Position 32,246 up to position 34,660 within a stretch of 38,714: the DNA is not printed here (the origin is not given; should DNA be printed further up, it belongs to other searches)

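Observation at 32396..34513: In-frame fusion of serine acetyltransferase (CysE) and cysteinyl-tRNA synthetase (CysS) that keeps an internal ribosome-binding site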

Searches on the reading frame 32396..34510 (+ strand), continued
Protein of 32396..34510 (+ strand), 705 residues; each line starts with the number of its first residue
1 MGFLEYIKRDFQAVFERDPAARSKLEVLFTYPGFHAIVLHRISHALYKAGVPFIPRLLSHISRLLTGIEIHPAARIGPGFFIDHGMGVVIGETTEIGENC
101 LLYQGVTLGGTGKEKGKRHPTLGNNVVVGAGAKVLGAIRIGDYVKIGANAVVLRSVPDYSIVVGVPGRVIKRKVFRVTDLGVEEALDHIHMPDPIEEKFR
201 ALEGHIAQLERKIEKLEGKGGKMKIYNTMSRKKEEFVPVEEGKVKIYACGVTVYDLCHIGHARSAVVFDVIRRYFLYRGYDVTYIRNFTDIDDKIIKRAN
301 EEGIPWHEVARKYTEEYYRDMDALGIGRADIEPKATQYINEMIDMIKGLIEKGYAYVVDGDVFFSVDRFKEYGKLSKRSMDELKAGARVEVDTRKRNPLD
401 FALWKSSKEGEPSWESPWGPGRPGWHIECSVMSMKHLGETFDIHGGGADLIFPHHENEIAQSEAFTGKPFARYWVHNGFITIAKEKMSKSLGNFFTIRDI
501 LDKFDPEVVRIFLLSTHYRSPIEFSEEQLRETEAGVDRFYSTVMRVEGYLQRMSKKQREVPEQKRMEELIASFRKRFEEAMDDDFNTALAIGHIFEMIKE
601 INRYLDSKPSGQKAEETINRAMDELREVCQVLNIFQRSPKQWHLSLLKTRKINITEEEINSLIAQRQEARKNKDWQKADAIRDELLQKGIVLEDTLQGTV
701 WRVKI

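Call 5: find_homologous_proteins(query=window:32396-34510:+)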
Query window:32396-34510:+ (705 aa): 8000 proteins with E <= 0.001 among 8000 candidates; the best 120 are listed.
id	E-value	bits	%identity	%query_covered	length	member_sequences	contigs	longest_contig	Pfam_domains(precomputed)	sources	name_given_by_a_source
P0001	0.0e+0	1571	100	97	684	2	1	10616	PF09334.18,PF01406.26,PF23493.2,PF06426.20,PF00132.31,PF01921.25,PF00133.29,PF09190.18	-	-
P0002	0.0e+0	1476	90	100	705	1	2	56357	PF09334.18,PF01406.26,PF23493.2,PF06426.20,PF00132.31,PF01921.25,PF00133.29,PF09190.18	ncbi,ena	-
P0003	0.0e+0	1457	88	100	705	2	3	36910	PF09334.18,PF01406.26,PF23493.2,PF06426.20,PF00132.31,PF01921.25,PF00133.29,PF09190.18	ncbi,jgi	-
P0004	0.0e+0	1455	88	100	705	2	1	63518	PF09334.18,PF01406.26,PF23493.2,PF06426.20,PF00132.31,PF01921.25,PF00133.29,PF09190.18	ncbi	-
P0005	0.0e+0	1441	87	100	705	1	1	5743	PF09334.18,PF01406.26,PF23493.2,PF00132.31,PF01921.25,PF00133.29,PF09190.18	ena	-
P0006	0.0e+0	1313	78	100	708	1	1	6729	PF09334.18,PF01406.26,PF23493.2,PF06426.20,PF00132.31,PF01921.25,PF00133.29,PF09190.18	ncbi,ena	-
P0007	0.0e+0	1312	78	100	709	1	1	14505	PF09334.18,PF01406.26,PF23493.2,PF00132.31,PF01921.25,PF00133.29,PF09190.18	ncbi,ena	-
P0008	0.0e+0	1311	79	100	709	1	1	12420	PF09334.18,PF01406.26,PF23493.2,PF00132.31,PF01921.25,PF00133.29,PF09190.18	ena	-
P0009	0.0e+0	1311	78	100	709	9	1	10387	PF09334.18,PF01406.26,PF23493.2,PF00132.31,PF01921.25,PF00133.29,PF09190.18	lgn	-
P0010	0.0e+0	1286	77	100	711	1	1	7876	PF09334.18,PF01406.26,PF23493.2,PF06426.20,PF00132.31,PF01921.25,PF00133.29,PF09190.18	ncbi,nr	ncbi:MAG: cysteine--tRNA ligase [Nitrospirae bacterium]|nr:MAG: cysteine--tRNA ligase [Nitrospirota 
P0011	0.0e+0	1283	76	100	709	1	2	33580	PF09334.18,PF01406.26,PF23493.2,PF00132.31,PF01921.25,PF00133.29,PF09190.18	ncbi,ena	-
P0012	0.0e+0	1278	76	100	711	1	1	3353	PF09334.18,PF01406.26,PF23493.2,PF06426.20,PF00132.31,PF01921.25,PF00133.29,PF09190.18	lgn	-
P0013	0.0e+0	1276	76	100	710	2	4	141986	PF09334.18,PF01406.26,PF23493.2,PF06426.20,PF00132.31,PF01921.25,PF25087.2,PF00133.29,PF09190.18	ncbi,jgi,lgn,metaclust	jgi:cysteinyl-tRNA synthetase|metaclust:\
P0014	0.0e+0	1275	77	100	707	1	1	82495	PF09334.18,PF01406.26,PF23493.2,PF06426.20,PF00132.31,PF01921.25,PF09190.18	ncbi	-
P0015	0.0e+0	1273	76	100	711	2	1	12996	PF09334.18,PF01406.26,PF23493.2,PF06426.20,PF00132.31,PF01921.25,PF00133.29,PF09190.18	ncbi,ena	-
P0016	0.0e+0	1271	75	100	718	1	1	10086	PF09334.18,PF01406.26,PF23493.2,PF06426.20,PF00132.31,PF01921.25,PF00133.29,PF09190.18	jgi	-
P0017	0.0e+0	1269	75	100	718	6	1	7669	PF09334.18,PF01406.26,PF23493.2,PF06426.20,PF00132.31,PF01921.25,PF00133.29,PF09190.18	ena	-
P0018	0.0e+0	1269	75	100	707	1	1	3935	PF09334.18,PF01406.26,PF23493.2,PF06426.20,PF00132.31,PF01921.25,PF00133.29,PF09190.18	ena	-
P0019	0.0e+0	1264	75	100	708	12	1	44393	PF09334.18,PF01406.26,PF23493.2,PF06426.20,PF00132.31,PF01921.25,PF00133.29,PF09190.18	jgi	-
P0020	0.0e+0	1264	75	100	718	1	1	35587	PF09334.18,PF01406.26,PF23493.2,PF06426.20,PF00132.31,PF01921.25,PF00133.29,PF09190.18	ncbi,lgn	-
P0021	0.0e+0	1250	73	100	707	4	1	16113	PF09334.18,PF01406.26,PF23493.2,PF06426.20,PF00132.31,PF01921.25,PF00133.29,PF09190.18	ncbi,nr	ncbi:MAG: hypothetical protein IEMM0007_1292 [bacterium]|nr:MAG: hypothetical protein IEMM0007_1292 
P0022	0.0e+0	1248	74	100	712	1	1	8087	PF09334.18,PF01406.26,PF23493.2,PF00132.31,PF01921.25,PF00133.29,PF09190.18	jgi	jgi:cysteinyl-tRNA synthetase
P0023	0.0e+0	1247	73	100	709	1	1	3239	PF09334.18,PF01406.26,PF23493.2,PF00132.31,PF01921.25,PF25087.2,PF00133.29,PF09190.18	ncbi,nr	ncbi:MAG: cysteine--tRNA ligase [Nitrospirae bacterium]|nr:MAG: cysteine--tRNA ligase [Nitrospirota 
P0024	0.0e+0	1244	74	100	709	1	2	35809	PF09334.18,PF01406.26,PF23493.2,PF06426.20,PF00132.31,PF01921.25,PF25087.2,PF00133.29,PF09190.18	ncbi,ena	-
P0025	0.0e+0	1231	73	100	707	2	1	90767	PF09334.18,PF01406.26,PF23493.2,PF06426.20,PF00132.31,PF01921.25,PF00133.29,PF09190.18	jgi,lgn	jgi:cysteinyl-tRNA synthetase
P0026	0.0e+0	1225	73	100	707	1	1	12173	PF09334.18,PF01406.26,PF23493.2,PF00132.31,PF01921.25,PF25087.2,PF00133.29,PF09190.18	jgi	-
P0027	0.0e+0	1215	72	100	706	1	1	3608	PF09334.18,PF01406.26,PF23493.2,PF00132.31,PF01921.25,PF00133.29,PF09190.18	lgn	-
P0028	0.0e+0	1205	72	100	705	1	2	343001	PF09334.18,PF01406.26,PF23493.2,PF00132.31,PF01921.25,PF00133.29,PF09190.18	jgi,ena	-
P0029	0.0e+0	1205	71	100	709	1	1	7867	PF09334.18,PF01406.26,PF23493.2,PF00132.31,PF01921.25,PF00133.29,PF09190.18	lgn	-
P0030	0.0e+0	1202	72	100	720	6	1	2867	PF09334.18,PF01406.26,PF23493.2,PF00132.31,PF01921.25,PF00133.29,PF09190.18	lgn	-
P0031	0.0e+0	1200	71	100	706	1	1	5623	PF09334.18,PF01406.26,PF23493.2,PF00132.31,PF01921.25,PF00133.29,PF09190.18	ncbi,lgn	-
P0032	0.0e+0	1200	70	100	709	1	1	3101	PF09334.18,PF01406.26,PF23493.2,PF00132.31,PF01921.25,PF00133.29,PF09190.18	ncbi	-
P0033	0.0e+0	1200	70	100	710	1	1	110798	PF09334.18,PF01406.26,PF23493.2,PF00132.31,PF01921.25,PF00133.29,PF09190.18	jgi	jgi:cysteinyl-tRNA synthetase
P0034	0.0e+0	1199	72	100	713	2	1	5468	PF09334.18,PF01406.26,PF23493.2,PF00132.31,PF01921.25,PF00133.29,PF09190.18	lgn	-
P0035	0.0e+0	1192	69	100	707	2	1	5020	PF09334.18,PF01406.26,PF23493.2,PF00132.31,PF01921.25,PF00133.29,PF09190.18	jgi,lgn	-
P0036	0.0e+0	1191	70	100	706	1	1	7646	PF09334.18,PF01406.26,PF23493.2,PF00132.31,PF01921.25,PF00133.29,PF09190.18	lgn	-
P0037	0.0e+0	1191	70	100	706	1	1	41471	PF09334.18,PF01406.26,PF23493.2,PF00132.31,PF01921.25,PF00133.29,PF09190.18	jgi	jgi:cysteinyl-tRNA synthetase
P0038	0.0e+0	1191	70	100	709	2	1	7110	PF09334.18,PF01406.26,PF23493.2,PF00132.31,PF01921.25,PF00133.29,PF09190.18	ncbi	-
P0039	0.0e+0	1190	71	100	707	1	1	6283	PF09334.18,PF01406.26,PF23493.2,PF00132.31,PF01921.25,PF00133.29,PF09190.18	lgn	-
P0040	0.0e+0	1190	71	100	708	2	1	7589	PF09334.18,PF01406.26,PF23493.2,PF00132.31,PF01921.25,PF00133.29,PF09190.18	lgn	-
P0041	0.0e+0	1190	70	100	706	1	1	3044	PF09334.18,PF01406.26,PF23493.2,PF00132.31,PF01921.25,PF00133.29,PF09190.18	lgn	-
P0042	0.0e+0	1190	71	100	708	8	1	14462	PF09334.18,PF01406.26,PF23493.2,PF00132.31,PF01921.25,PF00133.29,PF09190.18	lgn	-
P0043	0.0e+0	1189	70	100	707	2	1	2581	PF09334.18,PF01406.26,PF23493.2,PF00132.31,PF01921.25,PF00133.29,PF09190.18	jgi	jgi:cysteinyl-tRNA synthetase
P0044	0.0e+0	1189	70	100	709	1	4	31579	PF09334.18,PF01406.26,PF23493.2,PF00132.31,PF01921.25,PF00133.29,PF09190.18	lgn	-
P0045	0.0e+0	1189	71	100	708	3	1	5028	PF09334.18,PF01406.26,PF23493.2,PF00132.31,PF01921.25,PF00133.29,PF09190.18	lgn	-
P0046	0.0e+0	1188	70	100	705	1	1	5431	PF09334.18,PF01406.26,PF23493.2,PF06426.20,PF00132.31,PF01921.25,PF00133.29,PF09190.18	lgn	-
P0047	0.0e+0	1188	69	100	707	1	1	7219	PF09334.18,PF01406.26,PF23493.2,PF00132.31,PF01921.25,PF00133.29,PF09190.18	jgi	-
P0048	0.0e+0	1187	71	100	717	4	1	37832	PF09334.18,PF01406.26,PF23493.2,PF00132.31,PF01921.25,PF00133.29,PF09190.18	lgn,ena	-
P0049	0.0e+0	1185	70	100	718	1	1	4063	PF09334.18,PF01406.26,PF23493.2,PF00132.31,PF01921.25,PF00133.29,PF09190.18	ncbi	-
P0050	0.0e+0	1185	70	100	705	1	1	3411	PF09334.18,PF01406.26,PF23493.2,PF06426.20,PF00132.31,PF01921.25,PF00133.29,PF09190.18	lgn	-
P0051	0.0e+0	1185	69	100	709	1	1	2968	PF09334.18,PF01406.26,PF23493.2,PF00132.31,PF01921.25,PF00133.29,PF09190.18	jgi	jgi:cysteinyl-tRNA synthetase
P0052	0.0e+0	1184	70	100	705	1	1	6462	PF09334.18,PF01406.26,PF23493.2,PF06426.20,PF00132.31,PF01921.25,PF00133.29,PF09190.18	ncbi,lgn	-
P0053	0.0e+0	1184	70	100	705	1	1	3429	PF09334.18,PF01406.26,PF23493.2,PF06426.20,PF00132.31,PF01921.25,PF00133.29,PF09190.18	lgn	-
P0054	0.0e+0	1182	72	100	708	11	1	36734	PF09334.18,PF01406.26,PF23493.2,PF00132.31,PF01921.25,PF00133.29,PF09190.18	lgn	-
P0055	0.0e+0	1182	70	100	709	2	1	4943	PF09334.18,PF01406.26,PF23493.2,PF00132.31,PF01921.25,PF00133.29,PF09190.18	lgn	-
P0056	0.0e+0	1180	69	100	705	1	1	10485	PF09334.18,PF01406.26,PF23493.2,PF00132.31,PF01921.25,PF00133.29,PF09190.18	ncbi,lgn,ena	-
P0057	0.0e+0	1179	69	100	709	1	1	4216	PF09334.18,PF01406.26,PF23493.2,PF00132.31,PF01921.25,PF00133.29,PF09190.18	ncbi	-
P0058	0.0e+0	1178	69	100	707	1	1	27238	PF09334.18,PF01406.26,PF23493.2,PF00132.31,PF01921.25,PF00133.29,PF09190.18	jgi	-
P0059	0.0e+0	1178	70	100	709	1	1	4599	PF09334.18,PF01406.26,PF23493.2,PF00132.31,PF01921.25,PF00133.29,PF09190.18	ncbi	ncbi:MAG: hypothetical protein OHK0032_15380 [Thermodesulfovibrionales bacterium]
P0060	0.0e+0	1177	69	100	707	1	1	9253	PF09334.18,PF01406.26,PF23493.2,PF00132.31,PF01921.25,PF00133.29,PF09190.18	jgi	-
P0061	0.0e+0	1175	70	100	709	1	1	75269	PF09334.18,PF01406.26,PF23493.2,PF00132.31,PF01921.25,PF00133.29,PF09190.18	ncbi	-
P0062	0.0e+0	1175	71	100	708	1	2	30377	PF09334.18,PF01406.26,PF23493.2,PF00132.31,PF01921.25,PF00133.29,PF09190.18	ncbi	-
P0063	0.0e+0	1174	69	100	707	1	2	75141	PF09334.18,PF01406.26,PF23493.2,PF00132.31,PF01921.25,PF00133.29,PF09190.18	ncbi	-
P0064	0.0e+0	1173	69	100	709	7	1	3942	PF09334.18,PF01406.26,PF23493.2,PF00132.31,PF01921.25,PF00133.29,PF09190.18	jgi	jgi:cysteinyl-tRNA synthetase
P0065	0.0e+0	1172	68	100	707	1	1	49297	PF09334.18,PF01406.26,PF23493.2,PF00132.31,PF01921.25,PF00133.29,PF09190.18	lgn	-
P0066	0.0e+0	1172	70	100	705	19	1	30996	PF09334.18,PF01406.26,PF23493.2,PF00132.31,PF01921.25,PF00133.29,PF09190.18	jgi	jgi:cysteinyl-tRNA synthetase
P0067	0.0e+0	1172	70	100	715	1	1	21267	PF09334.18,PF01406.26,PF00132.31,PF01921.25,PF00133.29,PF09190.18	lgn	-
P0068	0.0e+0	1171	69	100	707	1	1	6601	PF09334.18,PF01406.26,PF23493.2,PF00132.31,PF01921.25,PF00133.29,PF09190.18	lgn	-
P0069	0.0e+0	1170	69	100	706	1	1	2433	PF09334.18,PF01406.26,PF23493.2,PF00132.31,PF01921.25,PF00133.29,PF09190.18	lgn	-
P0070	0.0e+0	1170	69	100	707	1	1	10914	PF09334.18,PF01406.26,PF23493.2,PF00132.31,PF01921.25,PF00133.29,PF09190.18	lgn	-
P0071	0.0e+0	1169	69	100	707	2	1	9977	PF09334.18,PF01406.26,PF23493.2,PF00132.31,PF01921.25,PF00133.29,PF09190.18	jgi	jgi:cysteinyl-tRNA synthetase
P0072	0.0e+0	1169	69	100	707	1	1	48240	PF09334.18,PF01406.26,PF00132.31,PF01921.25,PF00133.29,PF09190.18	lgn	-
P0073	0.0e+0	1167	69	100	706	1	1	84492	PF09334.18,PF01406.26,PF23493.2,PF00132.31,PF01921.25,PF00133.29,PF09190.18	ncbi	-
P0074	0.0e+0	1167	68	100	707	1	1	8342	PF09334.18,PF01406.26,PF23493.2,PF00132.31,PF01921.25,PF00133.29,PF09190.18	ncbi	-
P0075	0.0e+0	1167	69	100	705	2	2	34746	PF09334.18,PF01406.26,PF23493.2,PF00132.31,PF01921.25,PF00133.29,PF09190.18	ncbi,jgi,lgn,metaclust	jgi:cysteinyl-tRNA synthetase|metaclust:\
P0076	0.0e+0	1166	69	100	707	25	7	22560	PF09334.18,PF01406.26,PF23493.2,PF00132.31,PF01921.25,PF00133.29,PF09190.18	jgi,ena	jgi:cysteinyl-tRNA synthetase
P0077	0.0e+0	1166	69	99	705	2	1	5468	PF09334.18,PF01406.26,PF23493.2,PF00132.31,PF01921.25,PF00133.29,PF09190.18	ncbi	-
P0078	0.0e+0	1166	69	100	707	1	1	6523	PF09334.18,PF01406.26,PF23493.2,PF00132.31,PF01921.25,PF00133.29,PF09190.18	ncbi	-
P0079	0.0e+0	1165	69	100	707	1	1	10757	PF09334.18,PF01406.26,PF23493.2,PF00132.31,PF01921.25,PF00133.29,PF09190.18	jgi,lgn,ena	-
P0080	0.0e+0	1165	69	100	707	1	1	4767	PF09334.18,PF01406.26,PF23493.2,PF00132.31,PF01921.25,PF00133.29,PF09190.18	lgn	-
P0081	0.0e+0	1165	68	100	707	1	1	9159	PF09334.18,PF01406.26,PF23493.2,PF00132.31,PF01921.25,PF00133.29,PF09190.18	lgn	-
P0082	0.0e+0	1164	69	100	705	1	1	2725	PF09334.18,PF01406.26,PF00132.31,PF01921.25,PF00133.29,PF09190.18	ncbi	-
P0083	0.0e+0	1164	69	100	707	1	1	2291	PF09334.18,PF01406.26,PF23493.2,PF00132.31,PF01921.25,PF00133.29,PF09190.18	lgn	-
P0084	0.0e+0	1164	68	100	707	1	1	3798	PF09334.18,PF01406.26,PF23493.2,PF00132.31,PF01921.25,PF00133.29,PF09190.18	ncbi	-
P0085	0.0e+0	1164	68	100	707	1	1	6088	PF09334.18,PF01406.26,PF23493.2,PF00132.31,PF01921.25,PF00133.29,PF09190.18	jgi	jgi:cysteinyl-tRNA synthetase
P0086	0.0e+0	1163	68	100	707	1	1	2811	PF09334.18,PF01406.26,PF23493.2,PF00132.31,PF01921.25,PF25087.2,PF00133.29,PF09190.18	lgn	-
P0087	0.0e+0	1163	69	100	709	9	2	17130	PF09334.18,PF01406.26,PF23493.2,PF00132.31,PF01921.25,PF00133.29,PF09190.18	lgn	-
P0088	0.0e+0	1162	69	100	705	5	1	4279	PF09334.18,PF01406.26,PF23493.2,PF00132.31,PF01921.25,PF00133.29,PF09190.18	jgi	jgi:cysteinyl-tRNA synthetase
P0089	0.0e+0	1162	69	100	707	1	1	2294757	PF09334.18,PF01406.26,PF23493.2,PF00132.31,PF01921.25,PF00133.29,PF09190.18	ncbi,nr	ncbi:MAG: cysteine--tRNA ligase [Nitrospirota bacterium]|nr:MAG: cysteine--tRNA ligase [Nitrospirota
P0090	0.0e+0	1161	67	100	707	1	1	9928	PF09334.18,PF01406.26,PF00132.31,PF01921.25,PF00133.29,PF09190.18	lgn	-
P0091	0.0e+0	1160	68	100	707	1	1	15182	PF09334.18,PF01406.26,PF23493.2,PF00132.31,PF01921.25,PF00133.29,PF09190.18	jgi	jgi:cysteinyl-tRNA synthetase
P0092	0.0e+0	1160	69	100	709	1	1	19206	PF09334.18,PF01406.26,PF23493.2,PF06426.20,PF00132.31,PF01921.25,PF00133.29,PF09190.18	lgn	-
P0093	0.0e+0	1159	69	99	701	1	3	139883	PF09334.18,PF01406.26,PF23493.2,PF00132.31,PF01921.25,PF00133.29,PF09190.18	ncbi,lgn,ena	-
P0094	0.0e+0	1159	68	100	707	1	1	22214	PF09334.18,PF01406.26,PF23493.2,PF00132.31,PF01921.25,PF00133.29,PF09190.18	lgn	-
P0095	0.0e+0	1158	70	100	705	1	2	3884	PF09334.18,PF01406.26,PF06426.20,PF00132.31,PF01921.25,PF00133.29,PF09190.18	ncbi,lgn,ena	-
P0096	0.0e+0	1157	68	100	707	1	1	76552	PF09334.18,PF01406.26,PF23493.2,PF00132.31,PF01921.25,PF00133.29,PF09190.18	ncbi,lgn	ncbi:MAG: hypothetical protein Kow0025_23720 [Thermodesulfovibrionales bacterium]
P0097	0.0e+0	1157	68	100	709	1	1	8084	PF09334.18,PF01406.26,PF23493.2,PF00132.31,PF01921.25,PF00133.29,PF09190.18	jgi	jgi:cysteinyl-tRNA synthetase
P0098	0.0e+0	1157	68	100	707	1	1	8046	PF09334.18,PF01406.26,PF23493.2,PF00132.31,PF01921.25,PF00133.29,PF09190.18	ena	-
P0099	0.0e+0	1156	68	100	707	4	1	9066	PF09334.18,PF01406.26,PF23493.2,PF00132.31,PF01921.25,PF00133.29,PF09190.18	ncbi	ncbi:MAG: cysteine--tRNA ligase [Thermodesulfovibrionales bacterium]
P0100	0.0e+0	1156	69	100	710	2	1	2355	PF09334.18,PF01406.26,PF23493.2,PF06426.20,PF00132.31,PF01921.25,PF00133.29,PF09190.18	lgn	-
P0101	0.0e+0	1156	68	100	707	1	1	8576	PF09334.18,PF01406.26,PF23493.2,PF00132.31,PF01921.25,PF00133.29,PF09190.18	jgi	-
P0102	0.0e+0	1155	69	100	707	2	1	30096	PF09334.18,PF01406.26,PF23493.2,PF00132.31,PF01921.25,PF00133.29,PF09190.18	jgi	jgi:cysteinyl-tRNA synthetase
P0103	0.0e+0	1155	69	100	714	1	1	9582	PF09334.18,PF01406.26,PF23493.2,PF06426.20,PF00132.31,PF01921.25,PF00133.29,PF09190.18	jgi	jgi:cysteinyl-tRNA synthetase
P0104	0.0e+0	1154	68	100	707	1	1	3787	PF09334.18,PF01406.26,PF23493.2,PF00132.31,PF01921.25,PF00133.29,PF09190.18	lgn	-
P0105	0.0e+0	1154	69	100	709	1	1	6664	PF09334.18,PF01406.26,PF23493.2,PF06426.20,PF00132.31,PF01921.25,PF00133.29,PF09190.18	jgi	jgi:cysteinyl-tRNA synthetase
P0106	0.0e+0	1153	69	100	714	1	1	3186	PF09334.18,PF01406.26,PF23493.2,PF06426.20,PF00132.31,PF01921.25,PF00133.29,PF09190.18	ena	-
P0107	0.0e+0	1153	69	100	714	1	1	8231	PF09334.18,PF01406.26,PF23493.2,PF06426.20,PF00132.31,PF01921.25,PF00133.29,PF09190.18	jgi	jgi:cysteinyl-tRNA synthetase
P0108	0.0e+0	1153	69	100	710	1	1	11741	PF09334.18,PF01406.26,PF23493.2,PF06426.20,PF00132.31,PF01921.25,PF00133.29,PF09190.18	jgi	jgi:cysteinyl-tRNA synthetase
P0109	0.0e+0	1153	68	100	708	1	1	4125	PF09334.18,PF01406.26,PF23493.2,PF00132.31,PF01921.25,PF00133.29,PF09190.18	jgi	jgi:cysteinyl-tRNA synthetase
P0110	0.0e+0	1152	68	100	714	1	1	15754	PF09334.18,PF01406.26,PF23493.2,PF06426.20,PF00132.31,PF01921.25,PF00133.29,PF09190.18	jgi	jgi:cysteinyl-tRNA synthetase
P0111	0.0e+0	1151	66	100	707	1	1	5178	PF09334.18,PF01406.26,PF23493.2,PF00132.31,PF01921.25,PF00133.29,PF09190.18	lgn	-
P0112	0.0e+0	1151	68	100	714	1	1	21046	PF09334.18,PF01406.26,PF23493.2,PF00132.31,PF01921.25,PF00133.29,PF09190.18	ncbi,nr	ncbi:MAG: hypothetical protein C0415_03455 [Thermodesulfovibrio sp.]|nr:hypothetical protein [Thermo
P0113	0.0e+0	1151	68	100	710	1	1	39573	PF09334.18,PF01406.26,PF23493.2,PF00132.31,PF01921.25,PF00133.29,PF09190.18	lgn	-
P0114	0.0e+0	1151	68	100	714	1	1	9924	PF09334.18,PF01406.26,PF23493.2,PF06426.20,PF00132.31,PF01921.25,PF00133.29,PF09190.18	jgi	jgi:cysteinyl-tRNA synthetase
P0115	0.0e+0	1150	69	100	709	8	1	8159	PF09334.18,PF01406.26,PF23493.2,PF06426.20,PF00132.31,PF01921.25,PF00133.29,PF09190.18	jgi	jgi:cysteinyl-tRNA synthetase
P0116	0.0e+0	1149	68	100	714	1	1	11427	PF09334.18,PF01406.26,PF23493.2,PF06426.20,PF00132.31,PF01921.25,PF00133.29,PF09190.18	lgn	-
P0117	0.0e+0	1148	67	100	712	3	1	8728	PF09334.18,PF01406.26,PF23493.2,PF00132.31,PF01921.25,PF00133.29,PF09190.18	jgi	jgi:cysteinyl-tRNA synthetase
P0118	0.0e+0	1147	68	100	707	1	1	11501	PF09334.18,PF01406.26,PF00132.31,PF01921.25,PF00133.29,PF09190.18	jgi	jgi:cysteinyl-tRNA synthetase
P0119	0.0e+0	1147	68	100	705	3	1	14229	PF09334.18,PF01406.26,PF23493.2,PF00132.31,PF01921.25,PF00133.29,PF09190.18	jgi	jgi:cysteinyl-tRNA synthetase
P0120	0.0e+0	1147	68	100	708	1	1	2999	PF09334.18,PF01406.26,PF23493.2,PF00132.31,PF01921.25,PF00133.29,PF09190.18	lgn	-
